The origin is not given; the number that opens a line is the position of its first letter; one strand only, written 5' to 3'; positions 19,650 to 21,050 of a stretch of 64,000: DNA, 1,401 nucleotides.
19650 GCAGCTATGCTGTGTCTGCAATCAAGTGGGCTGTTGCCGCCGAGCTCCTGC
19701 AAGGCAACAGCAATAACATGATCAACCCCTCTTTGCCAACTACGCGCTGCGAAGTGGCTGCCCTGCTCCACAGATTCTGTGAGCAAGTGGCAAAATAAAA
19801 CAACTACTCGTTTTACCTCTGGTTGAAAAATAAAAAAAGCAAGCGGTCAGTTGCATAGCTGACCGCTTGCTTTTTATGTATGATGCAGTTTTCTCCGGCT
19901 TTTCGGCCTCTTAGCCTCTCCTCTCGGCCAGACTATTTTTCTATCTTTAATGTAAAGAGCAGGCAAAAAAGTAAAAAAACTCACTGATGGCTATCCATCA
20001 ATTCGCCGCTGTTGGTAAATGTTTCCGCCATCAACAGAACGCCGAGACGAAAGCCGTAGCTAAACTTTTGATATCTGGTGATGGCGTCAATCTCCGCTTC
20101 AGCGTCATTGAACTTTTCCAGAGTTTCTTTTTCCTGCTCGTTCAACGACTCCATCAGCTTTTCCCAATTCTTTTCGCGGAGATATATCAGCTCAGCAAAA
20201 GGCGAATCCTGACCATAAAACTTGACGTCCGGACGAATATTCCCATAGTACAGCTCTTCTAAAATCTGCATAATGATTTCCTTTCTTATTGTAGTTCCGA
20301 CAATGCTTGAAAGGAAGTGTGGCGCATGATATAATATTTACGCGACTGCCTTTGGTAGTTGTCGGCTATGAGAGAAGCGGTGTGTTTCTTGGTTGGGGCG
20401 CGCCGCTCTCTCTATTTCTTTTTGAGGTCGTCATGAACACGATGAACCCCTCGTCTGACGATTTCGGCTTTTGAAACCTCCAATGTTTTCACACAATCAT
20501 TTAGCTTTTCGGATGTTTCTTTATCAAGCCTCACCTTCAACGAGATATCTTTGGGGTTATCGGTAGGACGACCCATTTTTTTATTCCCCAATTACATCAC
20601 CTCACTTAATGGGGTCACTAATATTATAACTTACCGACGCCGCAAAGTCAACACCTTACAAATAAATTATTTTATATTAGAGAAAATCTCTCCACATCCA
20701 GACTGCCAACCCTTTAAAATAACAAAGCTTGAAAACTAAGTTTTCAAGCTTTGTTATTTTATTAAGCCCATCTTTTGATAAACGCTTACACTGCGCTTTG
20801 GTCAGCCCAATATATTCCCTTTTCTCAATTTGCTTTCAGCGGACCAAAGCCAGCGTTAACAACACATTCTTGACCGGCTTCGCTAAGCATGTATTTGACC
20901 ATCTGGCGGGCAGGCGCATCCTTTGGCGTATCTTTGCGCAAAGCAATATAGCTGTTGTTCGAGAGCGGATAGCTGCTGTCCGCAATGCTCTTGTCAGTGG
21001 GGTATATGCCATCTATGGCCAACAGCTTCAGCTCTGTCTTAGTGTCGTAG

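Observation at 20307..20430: Near-consensus sigma-A promoter driving a short terminator-bounded antisense transcript (candidate sRNA)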

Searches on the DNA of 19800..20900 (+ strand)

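Call 5: search_rna_families(source=window, start=19800, end=20900, threshold=evalue, max_evalue=10, show_alignments=3)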
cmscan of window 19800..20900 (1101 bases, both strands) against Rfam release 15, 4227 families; matches with E-value up to 10: 25.
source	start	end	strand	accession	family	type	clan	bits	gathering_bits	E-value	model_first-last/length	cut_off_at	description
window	20710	20826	-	RF01606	plasmodium_snoR31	Gene; snRNA; snoRNA; HACA-box;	-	28.4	60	0.17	1-145/145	no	small nucleolar RNA snoR31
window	19835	19879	+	RF02847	Ref64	Gene; sRNA;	-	26.2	44.3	0.016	1-69/69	no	Enterococcus sRNA 64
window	20706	20768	-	RF04106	mir-1303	Gene; miRNA;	-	22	107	0.24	1-85/85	no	mir-1303 microRNA precursor family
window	19800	19876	+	RF02376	antisense_SR1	Gene; sRNA;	-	21.2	45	0.12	142-210/210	5'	SR1 sRNA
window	20716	20748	-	RF02721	sca_ncR26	Gene; snRNA; snoRNA; scaRNA;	-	21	37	1.5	1-68/68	no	Small Cajal body specific RNA ncR26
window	20728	20760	+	RF02721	sca_ncR26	Gene; snRNA; snoRNA; scaRNA;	-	20.1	37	2.3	1-68/68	no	Small Cajal body specific RNA ncR26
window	20740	20783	-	RF01335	CRISPR-DR22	Gene; CRISPR;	-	20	50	0.26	1-36/36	no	CRISPR RNA direct repeat element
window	19827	19882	+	RF03461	MIR842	Gene; miRNA;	-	19.6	85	0.7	1-127/127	no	MIR842 microRNA precursor family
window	20689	20790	-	RF02526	SSRC34_1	Gene; sRNA;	-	19.6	64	7.1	1-128/128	no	Streptococcus sRNA SSRC34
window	20713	20766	+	RF00818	mir-318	Gene; miRNA;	CL00084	19.2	70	0.98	1-69/69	no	mir-318 microRNA precursor family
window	20710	20763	+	RF00697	mir-186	Gene; miRNA;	-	18.9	70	1.4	1-82/82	no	mir-186 microRNA precursor family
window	20598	20755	-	RF02392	sau-53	Gene; sRNA;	-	18.3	100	0.67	1-192/192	no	Staphylococcus sRNA sau-53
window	19811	19883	+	RF02059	STnc50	Gene; sRNA;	-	18.3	55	4.6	1-84/84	no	Salmonella enterica sRNA STnc40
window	20719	20757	-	RF03694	mir-266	Gene; miRNA;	-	17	80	3.9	1-83/83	no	mir-266 microRNA precursor family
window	20714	20760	-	RF00691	mir-146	Gene; miRNA;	-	16.9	50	1.4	1-90/90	no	mir-146 microRNA precursor family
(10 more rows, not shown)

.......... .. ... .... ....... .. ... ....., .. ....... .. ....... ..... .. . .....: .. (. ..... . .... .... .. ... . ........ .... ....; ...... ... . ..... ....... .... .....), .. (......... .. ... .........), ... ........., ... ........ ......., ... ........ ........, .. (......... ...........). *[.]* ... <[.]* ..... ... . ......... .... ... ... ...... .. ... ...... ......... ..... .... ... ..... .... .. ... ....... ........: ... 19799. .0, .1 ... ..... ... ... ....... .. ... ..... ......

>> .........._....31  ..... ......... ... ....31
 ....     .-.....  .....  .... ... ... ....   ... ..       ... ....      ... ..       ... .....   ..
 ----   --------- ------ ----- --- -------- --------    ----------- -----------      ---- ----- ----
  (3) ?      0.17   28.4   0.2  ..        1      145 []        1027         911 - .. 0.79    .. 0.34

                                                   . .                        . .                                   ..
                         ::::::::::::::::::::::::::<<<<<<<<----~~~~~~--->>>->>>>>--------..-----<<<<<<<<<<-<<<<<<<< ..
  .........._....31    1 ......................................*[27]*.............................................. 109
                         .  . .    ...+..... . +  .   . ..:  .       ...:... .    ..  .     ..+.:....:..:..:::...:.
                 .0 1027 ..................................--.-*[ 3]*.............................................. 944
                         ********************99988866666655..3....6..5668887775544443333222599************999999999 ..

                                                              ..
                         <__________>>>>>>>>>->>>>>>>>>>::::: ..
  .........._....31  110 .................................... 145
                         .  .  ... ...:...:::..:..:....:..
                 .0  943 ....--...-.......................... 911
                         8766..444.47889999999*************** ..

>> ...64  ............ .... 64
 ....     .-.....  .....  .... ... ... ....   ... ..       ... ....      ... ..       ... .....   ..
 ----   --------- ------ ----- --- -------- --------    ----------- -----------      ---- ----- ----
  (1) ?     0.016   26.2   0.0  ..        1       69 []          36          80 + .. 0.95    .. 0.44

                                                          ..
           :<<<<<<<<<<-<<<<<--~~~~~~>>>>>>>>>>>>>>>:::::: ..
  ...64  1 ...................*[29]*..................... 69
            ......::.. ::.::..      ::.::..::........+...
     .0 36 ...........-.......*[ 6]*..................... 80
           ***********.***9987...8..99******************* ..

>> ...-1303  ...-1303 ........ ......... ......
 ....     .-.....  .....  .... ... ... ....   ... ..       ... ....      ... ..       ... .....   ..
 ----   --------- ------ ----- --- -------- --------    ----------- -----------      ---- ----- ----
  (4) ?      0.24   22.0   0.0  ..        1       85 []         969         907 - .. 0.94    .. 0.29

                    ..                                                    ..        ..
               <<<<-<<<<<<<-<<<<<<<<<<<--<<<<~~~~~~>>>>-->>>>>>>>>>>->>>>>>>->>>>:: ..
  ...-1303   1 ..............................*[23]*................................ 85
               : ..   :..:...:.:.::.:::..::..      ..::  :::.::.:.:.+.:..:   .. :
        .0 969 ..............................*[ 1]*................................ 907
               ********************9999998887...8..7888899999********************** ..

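Call 30: build_rna_model(alignment_id=A2, structure=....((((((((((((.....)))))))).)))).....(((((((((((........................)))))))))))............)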
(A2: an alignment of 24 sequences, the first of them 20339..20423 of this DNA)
Model R1 built from alignment A2 (24 sequences, 97 columns); structure: as given.
model positions 86; base pairs 23; branch points 1; effective number of sequences 5.09; information 0.661 bits per position. Calibrated on 0.2 Mb of random sequence (short: E-values are rough).
structure used (alignment columns):
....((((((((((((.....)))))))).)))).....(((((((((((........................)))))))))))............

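Call 31: search_with_rna_model(model_id=R1, sources=[window, L002, L003, L004, L005, L006, L008, L009, L010, L011, L012, L013, L014, L015, L016, L017, L018, L019, L020, L021, L022, L023, L024, L025, L026, L027, L028, L029, L030, L031, L032, L033, L034, L035, L036, L037, L038, L039, L040, L041, L042, L043, L044, L045, L046, L047, L048, L049, L050, L051, L052, L053, L054, L055, L056, L057, L058, L059, L060, L061, L062, L063, L064, L065, L066, L067, L068, L069, L070, L071, L072, L073, L074, L075, L076, L077, L078, L079, L080, L081, L082, L083, L084, L085, L086, L087, L088, L089, L090, L092, L093, L094, L095, L097, L098, L099, L101, L102, L103, L105], max_evalue=1, make_alignment=true)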
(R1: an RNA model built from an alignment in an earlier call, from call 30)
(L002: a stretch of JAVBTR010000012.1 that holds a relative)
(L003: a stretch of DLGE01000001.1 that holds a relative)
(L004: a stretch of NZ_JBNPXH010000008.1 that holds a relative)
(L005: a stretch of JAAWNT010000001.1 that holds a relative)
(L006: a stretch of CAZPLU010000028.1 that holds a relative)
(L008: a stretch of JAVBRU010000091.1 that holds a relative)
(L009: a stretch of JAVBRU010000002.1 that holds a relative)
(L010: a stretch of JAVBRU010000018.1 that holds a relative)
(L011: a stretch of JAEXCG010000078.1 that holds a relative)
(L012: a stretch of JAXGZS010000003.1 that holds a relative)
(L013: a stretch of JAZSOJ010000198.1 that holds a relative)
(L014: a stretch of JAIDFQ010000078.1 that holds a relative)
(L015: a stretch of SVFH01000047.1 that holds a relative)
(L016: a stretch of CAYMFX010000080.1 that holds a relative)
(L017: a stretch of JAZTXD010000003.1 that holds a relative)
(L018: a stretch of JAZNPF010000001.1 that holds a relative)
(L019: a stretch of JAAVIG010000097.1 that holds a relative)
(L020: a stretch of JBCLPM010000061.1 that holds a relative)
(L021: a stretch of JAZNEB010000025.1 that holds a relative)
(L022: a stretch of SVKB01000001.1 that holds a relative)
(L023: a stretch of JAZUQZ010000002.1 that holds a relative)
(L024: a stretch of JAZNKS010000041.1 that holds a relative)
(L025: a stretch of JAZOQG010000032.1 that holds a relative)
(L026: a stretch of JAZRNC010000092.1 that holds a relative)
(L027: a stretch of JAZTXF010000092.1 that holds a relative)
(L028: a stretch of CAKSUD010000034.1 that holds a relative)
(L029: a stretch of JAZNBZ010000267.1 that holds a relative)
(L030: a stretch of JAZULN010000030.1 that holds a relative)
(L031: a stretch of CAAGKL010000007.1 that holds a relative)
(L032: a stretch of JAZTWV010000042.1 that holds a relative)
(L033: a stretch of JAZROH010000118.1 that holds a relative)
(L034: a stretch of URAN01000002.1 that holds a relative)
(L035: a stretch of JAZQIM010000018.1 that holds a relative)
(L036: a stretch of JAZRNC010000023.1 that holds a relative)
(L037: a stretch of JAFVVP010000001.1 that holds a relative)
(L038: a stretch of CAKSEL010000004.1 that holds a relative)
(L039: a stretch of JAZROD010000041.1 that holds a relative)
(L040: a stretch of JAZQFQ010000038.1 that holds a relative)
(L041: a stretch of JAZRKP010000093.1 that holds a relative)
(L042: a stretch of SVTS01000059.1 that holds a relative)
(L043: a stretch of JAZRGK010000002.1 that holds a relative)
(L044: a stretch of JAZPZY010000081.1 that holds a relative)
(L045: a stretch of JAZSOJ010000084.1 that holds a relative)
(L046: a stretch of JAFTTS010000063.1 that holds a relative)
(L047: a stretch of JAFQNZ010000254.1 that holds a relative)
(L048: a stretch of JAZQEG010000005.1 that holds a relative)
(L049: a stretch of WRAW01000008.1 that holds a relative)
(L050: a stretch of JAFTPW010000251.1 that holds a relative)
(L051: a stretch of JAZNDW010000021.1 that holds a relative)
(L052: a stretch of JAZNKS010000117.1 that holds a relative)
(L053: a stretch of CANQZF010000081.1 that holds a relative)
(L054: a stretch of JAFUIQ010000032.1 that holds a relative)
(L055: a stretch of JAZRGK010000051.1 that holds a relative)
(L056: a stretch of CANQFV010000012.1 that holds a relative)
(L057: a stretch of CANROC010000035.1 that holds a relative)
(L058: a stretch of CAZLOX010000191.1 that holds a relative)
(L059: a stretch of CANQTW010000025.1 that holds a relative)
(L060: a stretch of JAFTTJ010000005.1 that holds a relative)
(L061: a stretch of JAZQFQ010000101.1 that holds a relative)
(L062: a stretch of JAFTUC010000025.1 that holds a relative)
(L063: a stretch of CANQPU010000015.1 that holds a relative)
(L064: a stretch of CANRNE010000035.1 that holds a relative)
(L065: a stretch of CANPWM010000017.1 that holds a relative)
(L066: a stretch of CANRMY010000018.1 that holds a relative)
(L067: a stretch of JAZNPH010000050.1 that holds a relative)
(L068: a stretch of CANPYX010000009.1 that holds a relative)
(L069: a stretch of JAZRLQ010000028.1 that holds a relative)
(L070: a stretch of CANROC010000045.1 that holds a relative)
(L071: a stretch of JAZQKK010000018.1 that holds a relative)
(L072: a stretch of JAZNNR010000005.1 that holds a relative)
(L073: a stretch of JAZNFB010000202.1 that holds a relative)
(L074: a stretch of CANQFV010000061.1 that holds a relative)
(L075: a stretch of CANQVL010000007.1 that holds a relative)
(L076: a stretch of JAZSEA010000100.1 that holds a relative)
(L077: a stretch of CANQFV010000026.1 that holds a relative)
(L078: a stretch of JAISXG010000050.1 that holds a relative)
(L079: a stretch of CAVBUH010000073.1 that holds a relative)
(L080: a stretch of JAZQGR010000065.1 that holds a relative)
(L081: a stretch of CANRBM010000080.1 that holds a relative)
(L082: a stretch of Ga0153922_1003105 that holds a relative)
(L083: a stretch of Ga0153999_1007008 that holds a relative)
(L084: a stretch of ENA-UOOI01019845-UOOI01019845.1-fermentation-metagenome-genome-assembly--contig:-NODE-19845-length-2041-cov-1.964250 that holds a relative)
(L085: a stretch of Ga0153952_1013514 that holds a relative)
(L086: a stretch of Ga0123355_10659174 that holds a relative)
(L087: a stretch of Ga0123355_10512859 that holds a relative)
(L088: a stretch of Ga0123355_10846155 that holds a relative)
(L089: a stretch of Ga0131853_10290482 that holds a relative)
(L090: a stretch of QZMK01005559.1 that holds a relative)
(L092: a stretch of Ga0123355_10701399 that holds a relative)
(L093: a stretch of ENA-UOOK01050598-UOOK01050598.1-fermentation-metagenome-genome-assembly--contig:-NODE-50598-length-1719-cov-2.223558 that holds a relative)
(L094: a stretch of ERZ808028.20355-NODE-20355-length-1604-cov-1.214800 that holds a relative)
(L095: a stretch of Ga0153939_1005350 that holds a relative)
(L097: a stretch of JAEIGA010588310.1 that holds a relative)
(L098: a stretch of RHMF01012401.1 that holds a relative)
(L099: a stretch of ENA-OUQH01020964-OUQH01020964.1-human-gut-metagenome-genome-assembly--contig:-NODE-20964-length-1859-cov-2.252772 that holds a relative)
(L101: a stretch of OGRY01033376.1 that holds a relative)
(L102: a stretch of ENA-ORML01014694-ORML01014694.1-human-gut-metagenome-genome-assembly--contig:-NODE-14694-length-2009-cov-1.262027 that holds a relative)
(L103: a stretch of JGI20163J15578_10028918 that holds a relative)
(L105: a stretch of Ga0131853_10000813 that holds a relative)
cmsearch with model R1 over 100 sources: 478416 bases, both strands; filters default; matches with E-value up to 1: 42.
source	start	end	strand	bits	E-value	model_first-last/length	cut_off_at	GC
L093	716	801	-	84.2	1.5e-23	1-86/86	no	0.55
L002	2349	2433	-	83.1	3.4e-23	1-86/86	no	0.51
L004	2335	2422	-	82.5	5.6e-23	1-86/86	no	0.52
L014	2334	2420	-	81.4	1.3e-22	1-86/86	no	0.48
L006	1876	1961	-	80.1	3.2e-22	1-86/86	no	0.58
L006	2335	2422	-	79.5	5.1e-22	1-86/86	no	0.55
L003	2334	2422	-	78.7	8.9e-22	1-86/86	no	0.47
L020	1460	1548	-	76.5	4.4e-21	1-86/86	no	0.47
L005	2344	2426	-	75.8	7.7e-21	1-86/86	no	0.53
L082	1347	1432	-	75.7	8.5e-21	1-86/86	no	0.48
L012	2340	2425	-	75.6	9.1e-21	1-86/86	no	0.5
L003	1431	1518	-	75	1.4e-20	1-86/86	no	0.45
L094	435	523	-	73.3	4.7e-20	1-86/86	no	0.49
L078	2336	2423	-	72.5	8.4e-20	1-86/86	no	0.48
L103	1338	1427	-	70.1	5.3e-19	1-86/86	no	0.47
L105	1113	1196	-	65.2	1.9e-17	1-86/86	no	0.45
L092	266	350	-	65.1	2.1e-17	1-86/86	no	0.49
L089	252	339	-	63.9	5e-17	1-86/86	no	0.45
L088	40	123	-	61.1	3.9e-16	1-86/86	no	0.51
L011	2347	2432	-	60.7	5.1e-16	1-86/86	no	0.64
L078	1567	1652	-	59.4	1.4e-15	1-86/86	no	0.48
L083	1346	1430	-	57.9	4.1e-15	1-86/86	no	0.48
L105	1329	1412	-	54.8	4.2e-14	1-86/86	no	0.45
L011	2002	2071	-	41.5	7.8e-10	1-86/86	no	0.57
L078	1580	1617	+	25.4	0.00011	36-73/86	no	0.58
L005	2357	2394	+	21.8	0.0016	36-73/86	no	0.63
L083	1359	1396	+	21.2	0.0024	36-73/86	no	0.58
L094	448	486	+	19.8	0.0065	36-73/86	no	0.51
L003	2347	2386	+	18.5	0.018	36-73/86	no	0.57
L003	1444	1482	+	17.6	0.034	36-73/86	no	0.56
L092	279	316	+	16.3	0.089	36-73/86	no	0.61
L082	1360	1397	+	16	0.12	36-73/86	no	0.61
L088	53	90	+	15.6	0.15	36-73/86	no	0.58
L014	2347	2385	+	15.5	0.16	36-73/86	no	0.51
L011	2360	2395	+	15.3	0.19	36-73/86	no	0.72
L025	1376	1431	-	14.9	0.26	1-86/86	no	0.29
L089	265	303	+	14.8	0.27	36-73/86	no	0.62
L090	1386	1491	-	14.4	0.36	1-86/86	no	0.55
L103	1351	1391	+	14.3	0.38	36-73/86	no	0.56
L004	2348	2387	+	14.3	0.4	36-73/86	no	0.6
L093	729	766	+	13.3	0.81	36-73/86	no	0.63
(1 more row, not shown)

Alignment A3: 42 matches aligned to the model, 138 columns, each read 5' to 3' on its own strand. Consensus structure (alignment columns), stored with it:
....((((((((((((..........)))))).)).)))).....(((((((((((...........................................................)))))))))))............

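Call 32: search_with_rna_model(model_id=R1, sources=[window, L002, L003, L004, L005, L006, L011, L012, L014, L020, L078, L082, L083, L088, L089, L092, L093, L094, L103, L105], max_evalue=1e-12, make_alignment=true)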
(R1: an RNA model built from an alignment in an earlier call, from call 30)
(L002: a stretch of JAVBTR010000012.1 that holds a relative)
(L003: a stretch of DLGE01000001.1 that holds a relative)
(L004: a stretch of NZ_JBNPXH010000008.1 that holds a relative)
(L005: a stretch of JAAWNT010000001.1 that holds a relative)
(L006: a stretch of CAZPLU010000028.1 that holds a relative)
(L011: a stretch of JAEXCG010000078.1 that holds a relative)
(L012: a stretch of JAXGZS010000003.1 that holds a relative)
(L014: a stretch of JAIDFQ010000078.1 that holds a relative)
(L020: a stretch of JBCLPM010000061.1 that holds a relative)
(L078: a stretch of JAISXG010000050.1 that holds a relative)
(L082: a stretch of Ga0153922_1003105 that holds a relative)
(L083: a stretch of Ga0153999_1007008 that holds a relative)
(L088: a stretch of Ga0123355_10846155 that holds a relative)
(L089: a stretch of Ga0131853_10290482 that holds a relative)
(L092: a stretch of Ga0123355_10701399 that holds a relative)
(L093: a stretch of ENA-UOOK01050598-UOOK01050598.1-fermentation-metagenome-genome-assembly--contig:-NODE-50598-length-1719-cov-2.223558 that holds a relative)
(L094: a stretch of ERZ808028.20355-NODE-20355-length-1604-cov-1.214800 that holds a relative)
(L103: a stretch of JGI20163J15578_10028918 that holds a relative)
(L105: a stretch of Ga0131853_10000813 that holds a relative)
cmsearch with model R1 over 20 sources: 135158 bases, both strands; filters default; matches with E-value up to 1e-12: 24.
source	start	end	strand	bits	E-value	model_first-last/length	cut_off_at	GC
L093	716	801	-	84.2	4.2e-24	1-86/86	no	0.55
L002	2349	2433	-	83.1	9.6e-24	1-86/86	no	0.51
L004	2335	2422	-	82.5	1.6e-23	1-86/86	no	0.52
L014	2334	2420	-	81.4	3.6e-23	1-86/86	no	0.48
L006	1876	1961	-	80.1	8.9e-23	1-86/86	no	0.58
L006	2335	2422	-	79.5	1.5e-22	1-86/86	no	0.55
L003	2334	2422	-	78.7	2.5e-22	1-86/86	no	0.47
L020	1460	1548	-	76.5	1.2e-21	1-86/86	no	0.47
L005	2344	2426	-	75.8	2.2e-21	1-86/86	no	0.53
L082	1347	1432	-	75.7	2.4e-21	1-86/86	no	0.48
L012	2340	2425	-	75.6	2.6e-21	1-86/86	no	0.5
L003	1431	1518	-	75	3.9e-21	1-86/86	no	0.45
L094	435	523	-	73.3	1.3e-20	1-86/86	no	0.49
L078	2336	2423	-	72.5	2.4e-20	1-86/86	no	0.48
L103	1338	1427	-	70.1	1.5e-19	1-86/86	no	0.47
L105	1113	1196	-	65.2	5.2e-18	1-86/86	no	0.45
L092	266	350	-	65.1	6e-18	1-86/86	no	0.49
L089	252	339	-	63.9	1.4e-17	1-86/86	no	0.45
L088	40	123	-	61.1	1.1e-16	1-86/86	no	0.51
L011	2347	2432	-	60.7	1.4e-16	1-86/86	no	0.64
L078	1567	1652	-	59.4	3.9e-16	1-86/86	no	0.48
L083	1346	1430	-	57.9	1.2e-15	1-86/86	no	0.48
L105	1329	1412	-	54.8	1.2e-14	1-86/86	no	0.45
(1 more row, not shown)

Alignment A4: 24 matches aligned to the model, 99 columns, each read 5' to 3' on its own strand. Consensus structure (alignment columns), stored with it:
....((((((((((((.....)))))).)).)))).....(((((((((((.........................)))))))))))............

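Call 57: search_rna_families(sources=[L002, L003, L004, L006, L011, L014, L078, L083, L092, L093, L103, L105, L017, L024, L021, L016, L019, L060], threshold=gathering)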
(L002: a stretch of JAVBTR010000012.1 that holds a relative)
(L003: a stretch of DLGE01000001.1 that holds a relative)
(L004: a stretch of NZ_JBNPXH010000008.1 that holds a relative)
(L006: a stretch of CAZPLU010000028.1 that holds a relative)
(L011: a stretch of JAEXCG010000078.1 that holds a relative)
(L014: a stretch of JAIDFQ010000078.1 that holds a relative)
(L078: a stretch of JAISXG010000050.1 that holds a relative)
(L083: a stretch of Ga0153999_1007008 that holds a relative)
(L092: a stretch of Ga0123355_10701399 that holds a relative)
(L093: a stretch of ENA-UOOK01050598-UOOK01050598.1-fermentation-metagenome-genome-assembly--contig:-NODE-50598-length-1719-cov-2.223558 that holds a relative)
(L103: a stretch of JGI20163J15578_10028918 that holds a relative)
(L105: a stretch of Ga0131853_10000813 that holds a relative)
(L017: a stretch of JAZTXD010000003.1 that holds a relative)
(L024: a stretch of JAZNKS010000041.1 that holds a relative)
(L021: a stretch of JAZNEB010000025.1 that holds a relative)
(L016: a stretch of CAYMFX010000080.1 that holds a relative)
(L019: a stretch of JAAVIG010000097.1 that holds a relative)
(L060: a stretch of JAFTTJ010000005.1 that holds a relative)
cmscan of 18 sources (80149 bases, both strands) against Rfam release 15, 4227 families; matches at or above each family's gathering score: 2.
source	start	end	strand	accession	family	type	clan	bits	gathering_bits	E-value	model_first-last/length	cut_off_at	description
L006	1248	1507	-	RF00230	T-box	Cis-reg; leader;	-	103.5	93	1.2e-21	1-219/219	no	T-box leader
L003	2860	2932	-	RF00005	tRNA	Gene; tRNA;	CL00001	54.4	29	7.9e-09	1-71/71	no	tRNA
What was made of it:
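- On Type I toxin-antitoxin system: None at gathering score in 18 homologous loci (call 57).
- On Any curated RNA family (Rfam 15): In the 18 homologous loci only an unrelated T-box and a tRNA were found (call 57).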
